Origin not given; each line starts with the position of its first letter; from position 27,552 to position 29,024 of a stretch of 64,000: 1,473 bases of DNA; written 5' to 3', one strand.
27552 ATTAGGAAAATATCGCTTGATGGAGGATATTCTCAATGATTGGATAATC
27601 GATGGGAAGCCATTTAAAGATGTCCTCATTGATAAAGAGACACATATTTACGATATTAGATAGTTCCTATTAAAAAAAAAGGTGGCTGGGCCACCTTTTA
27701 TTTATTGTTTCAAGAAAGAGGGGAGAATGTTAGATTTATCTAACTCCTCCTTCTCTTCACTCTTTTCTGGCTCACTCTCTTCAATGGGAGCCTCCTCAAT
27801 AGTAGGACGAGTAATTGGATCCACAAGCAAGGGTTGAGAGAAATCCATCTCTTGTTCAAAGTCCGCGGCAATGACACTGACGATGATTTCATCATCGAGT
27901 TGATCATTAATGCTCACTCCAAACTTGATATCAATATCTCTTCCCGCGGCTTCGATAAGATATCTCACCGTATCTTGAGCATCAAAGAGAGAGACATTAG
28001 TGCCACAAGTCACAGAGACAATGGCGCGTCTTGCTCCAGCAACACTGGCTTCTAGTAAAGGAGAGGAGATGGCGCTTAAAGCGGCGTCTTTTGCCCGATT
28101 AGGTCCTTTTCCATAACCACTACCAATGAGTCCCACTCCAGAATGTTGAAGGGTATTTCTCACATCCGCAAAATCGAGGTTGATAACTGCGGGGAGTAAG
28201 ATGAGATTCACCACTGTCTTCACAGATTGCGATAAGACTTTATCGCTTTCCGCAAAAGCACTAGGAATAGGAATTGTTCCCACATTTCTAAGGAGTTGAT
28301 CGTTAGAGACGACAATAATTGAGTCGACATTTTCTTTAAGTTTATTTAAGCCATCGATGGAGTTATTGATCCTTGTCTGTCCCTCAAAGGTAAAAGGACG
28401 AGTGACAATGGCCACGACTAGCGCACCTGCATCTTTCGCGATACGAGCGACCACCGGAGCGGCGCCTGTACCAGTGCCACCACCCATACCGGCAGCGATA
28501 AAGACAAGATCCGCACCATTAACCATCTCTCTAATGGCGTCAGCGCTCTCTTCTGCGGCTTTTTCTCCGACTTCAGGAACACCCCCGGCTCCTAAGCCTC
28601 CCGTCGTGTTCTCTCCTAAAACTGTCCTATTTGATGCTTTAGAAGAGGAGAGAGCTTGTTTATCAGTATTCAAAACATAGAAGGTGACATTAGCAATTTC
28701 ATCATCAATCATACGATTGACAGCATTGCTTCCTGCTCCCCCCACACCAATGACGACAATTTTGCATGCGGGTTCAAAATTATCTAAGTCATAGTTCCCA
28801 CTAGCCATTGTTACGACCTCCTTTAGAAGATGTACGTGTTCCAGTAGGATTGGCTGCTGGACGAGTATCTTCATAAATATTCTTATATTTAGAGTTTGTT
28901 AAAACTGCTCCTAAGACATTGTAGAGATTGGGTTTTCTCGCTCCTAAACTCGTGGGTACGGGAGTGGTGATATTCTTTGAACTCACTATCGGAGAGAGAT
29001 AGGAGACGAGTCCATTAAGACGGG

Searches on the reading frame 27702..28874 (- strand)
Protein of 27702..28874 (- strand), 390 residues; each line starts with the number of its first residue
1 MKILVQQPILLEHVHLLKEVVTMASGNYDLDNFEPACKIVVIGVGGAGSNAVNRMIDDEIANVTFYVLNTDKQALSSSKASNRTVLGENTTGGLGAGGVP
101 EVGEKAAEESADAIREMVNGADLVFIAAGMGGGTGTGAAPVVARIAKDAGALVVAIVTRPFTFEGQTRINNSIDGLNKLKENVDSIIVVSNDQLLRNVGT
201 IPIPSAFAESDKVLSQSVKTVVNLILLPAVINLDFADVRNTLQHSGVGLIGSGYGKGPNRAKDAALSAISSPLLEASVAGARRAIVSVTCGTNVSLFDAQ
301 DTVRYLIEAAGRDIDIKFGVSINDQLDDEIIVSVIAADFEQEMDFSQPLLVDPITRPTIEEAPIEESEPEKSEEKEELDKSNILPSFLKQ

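Call 16: find_related_loci(query=window:27702-28874:-, collection=genome_contigs, flank=8000)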
Query window:27702-28874:- (390 aa) in genome_contigs; peptide patterns used: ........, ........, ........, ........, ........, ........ (x = any residue, [..] = any of these).
600 stretches matched a pattern (row limit reached: there are more); 563 encode a relative of the query (tblastn E <= 1e-3); the best 80 are kept; 80 distinct loci.
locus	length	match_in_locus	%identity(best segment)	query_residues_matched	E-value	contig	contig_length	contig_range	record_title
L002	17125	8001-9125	73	17-389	1e-162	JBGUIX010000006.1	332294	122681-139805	MAG: Bacilli bacterium isolate ruminal_MAG_317 ruminal_MAG_317_contig_0006, whole genome shotgun sequence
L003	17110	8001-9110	71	27-389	2e-156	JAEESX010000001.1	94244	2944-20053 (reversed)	MAG: Bacillales bacterium isolate Tb.RUG.392 NODE_556_length_94244_cov_3.074450, whole genome shotgun sequence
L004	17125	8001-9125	70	17-389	1e-155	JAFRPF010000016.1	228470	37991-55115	MAG: Bacilli bacterium isolate RGIG2675 Goat_Omasum-3__c7676, whole genome shotgun sequence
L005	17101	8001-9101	74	27-389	5e-154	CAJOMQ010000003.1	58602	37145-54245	uncultured Bacilli bacterium isolate Reindeer_2_mag_86 genome assembly, contig: scaffold_156, whole genome shotgun seque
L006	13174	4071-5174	71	27-390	1e-151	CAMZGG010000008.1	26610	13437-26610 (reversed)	MAG TPA_asm: uncultured Bacillales bacterium isolate SRR10912533_bin.71_metaWRAP_v1.3_MAG genome assembly, contig: ERZ14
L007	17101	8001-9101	70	27-390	6e-151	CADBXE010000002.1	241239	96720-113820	MAG: uncultured Erysipelotrichaceae bacterium isolate RUG14382 genome assembly, contig: RUG14382_asm_2, whole genome sho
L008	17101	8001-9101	69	27-389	1e-150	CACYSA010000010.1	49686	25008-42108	MAG: uncultured Erysipelotrichaceae bacterium isolate RUG12224 genome assembly, contig: RUG12224_asm_10, whole genome sh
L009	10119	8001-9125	68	17-390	2e-149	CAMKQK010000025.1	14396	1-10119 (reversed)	MAG: uncultured Bacillales bacterium isolate SRR12081302_bin.41_metaWRAP_v1.3_MAG genome assembly, contig: ERZ12289775.7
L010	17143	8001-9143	68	27-389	6e-149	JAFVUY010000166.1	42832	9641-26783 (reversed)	MAG: Bacilli bacterium isolate RGIG5418 Sheep_Colon-4__c577997, whole genome shotgun sequence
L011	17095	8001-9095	71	27-388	3e-147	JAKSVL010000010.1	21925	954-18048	MAG: Bacilli bacterium isolate Horse_feces358 MAG358_10, whole genome shotgun sequence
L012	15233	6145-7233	71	27-389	5e-147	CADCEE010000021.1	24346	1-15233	MAG: uncultured Erysipelotrichaceae bacterium isolate RUG14566 genome assembly, contig: RUG14566_asm_21, whole genome sh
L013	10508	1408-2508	67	27-389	5e-146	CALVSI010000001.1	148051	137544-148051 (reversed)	MAG: uncultured Bacilli bacterium isolate BRZ_SM__bin58 genome assembly, contig: BRZ_SM__NODE_70_length_148051_cov_8.121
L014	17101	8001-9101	67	27-389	5e-146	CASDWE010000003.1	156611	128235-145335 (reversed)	uncultured bacterium isolate SI.O75.metabat-bins.10 genome assembly, contig: SI.O75.metabat-bins.10.fa_k141_238604, whol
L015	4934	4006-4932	79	27-335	5e-147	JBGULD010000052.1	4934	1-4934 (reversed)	MAG: Bacilli bacterium isolate ruminal_MAG_265 ruminal_MAG_265_contig_0053, whole genome shotgun sequence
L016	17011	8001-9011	75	27-365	4e-145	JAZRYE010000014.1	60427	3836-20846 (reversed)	MAG: Bacilli bacterium isolate T1900044950_TA20190003.MAGScoT_cleanbin_000027 SGB_3596_k141_1812970, whole genome shotgu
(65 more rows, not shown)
